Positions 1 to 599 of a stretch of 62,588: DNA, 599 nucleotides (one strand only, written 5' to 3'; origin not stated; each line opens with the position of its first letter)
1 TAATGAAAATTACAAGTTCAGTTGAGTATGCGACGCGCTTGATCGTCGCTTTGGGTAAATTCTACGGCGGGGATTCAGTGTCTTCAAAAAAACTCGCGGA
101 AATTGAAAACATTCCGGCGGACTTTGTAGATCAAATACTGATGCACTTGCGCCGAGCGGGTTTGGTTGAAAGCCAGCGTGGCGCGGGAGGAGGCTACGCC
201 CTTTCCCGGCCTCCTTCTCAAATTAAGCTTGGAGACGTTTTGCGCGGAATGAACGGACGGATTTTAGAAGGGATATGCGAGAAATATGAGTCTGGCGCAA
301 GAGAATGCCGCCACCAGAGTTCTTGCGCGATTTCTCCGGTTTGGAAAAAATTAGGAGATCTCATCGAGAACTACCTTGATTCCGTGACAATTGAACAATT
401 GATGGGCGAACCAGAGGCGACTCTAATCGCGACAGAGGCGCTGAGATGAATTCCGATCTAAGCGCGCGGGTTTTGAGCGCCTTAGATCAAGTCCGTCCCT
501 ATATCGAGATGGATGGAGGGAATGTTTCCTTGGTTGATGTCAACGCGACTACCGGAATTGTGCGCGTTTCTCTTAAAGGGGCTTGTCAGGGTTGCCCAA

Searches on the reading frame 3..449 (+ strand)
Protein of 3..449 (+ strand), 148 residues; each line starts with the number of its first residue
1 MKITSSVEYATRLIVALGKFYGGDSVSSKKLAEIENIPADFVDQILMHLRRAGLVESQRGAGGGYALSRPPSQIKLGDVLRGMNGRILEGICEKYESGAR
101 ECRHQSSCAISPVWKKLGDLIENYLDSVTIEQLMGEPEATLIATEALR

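Call 49: search_protein_families(library=pfam, proteins=[window:3-449:+], max_evalue=0.001)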
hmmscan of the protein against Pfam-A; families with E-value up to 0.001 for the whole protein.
window:3-449:+ (148 aa): 1 family
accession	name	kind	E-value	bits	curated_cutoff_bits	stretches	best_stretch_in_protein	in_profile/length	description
PF02082.26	Rrf2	-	7.8e-35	120.3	30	1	3-135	1-131/132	Iron-dependent Transcriptional regulator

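Call 52: find_encoding_contigs(protein=window:3-449:+, flank=10000, max_places=2)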
Protein window:3-449:+ (148 aa): 7 contigs read that carry it; 2 places shown.
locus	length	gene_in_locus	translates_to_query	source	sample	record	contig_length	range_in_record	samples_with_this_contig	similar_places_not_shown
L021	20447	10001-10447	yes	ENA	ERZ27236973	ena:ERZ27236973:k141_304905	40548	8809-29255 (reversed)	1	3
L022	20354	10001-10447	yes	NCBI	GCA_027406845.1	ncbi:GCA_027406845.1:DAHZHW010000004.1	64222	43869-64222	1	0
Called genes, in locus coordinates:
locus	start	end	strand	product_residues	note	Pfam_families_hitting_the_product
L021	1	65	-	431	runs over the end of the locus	PF00890:FAD_binding_2, PF01266:DAO, PF01494:FAD_binding_3, PF01946:Thi4, PF03486:HI0933_like (weak), PF12831:FAD_oxidored, PF13450:NAD_binding_8, PF26311:ETF-QO_FixC_C, +6 more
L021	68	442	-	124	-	PF00072:Response_reg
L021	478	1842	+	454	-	PF00171:Aldedh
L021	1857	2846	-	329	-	-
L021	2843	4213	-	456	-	PF13525:YfiO (faint), PF13428:TPR_14 (faint), PF13432:TPR_16 (faint), PF07719:TPR_2 (faint), PF13424:TPR_12 (faint), PF13174:TPR_6 (faint), PF13176:TPR_7 (faint)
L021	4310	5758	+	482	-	PF19295:SufBD_N, PF01458:SUFBD_core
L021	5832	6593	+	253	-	PF02463:SMC_N (faint), PF00005:ABC_tran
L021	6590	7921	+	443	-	PF19295:SufBD_N, PF01458:SUFBD_core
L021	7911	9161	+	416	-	PF00266:Aminotran_5, PF01053:Cys_Met_Meta_PP (weak)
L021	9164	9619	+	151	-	PF01592:NifU_N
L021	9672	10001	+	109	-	PF01883:FeS_assembly_P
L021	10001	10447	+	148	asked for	PF02082:Rrf2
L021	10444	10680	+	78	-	PF01106:NifU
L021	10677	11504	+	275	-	PF02811:PHP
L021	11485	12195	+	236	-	PF03009:GDPD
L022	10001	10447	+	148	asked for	PF02082:Rrf2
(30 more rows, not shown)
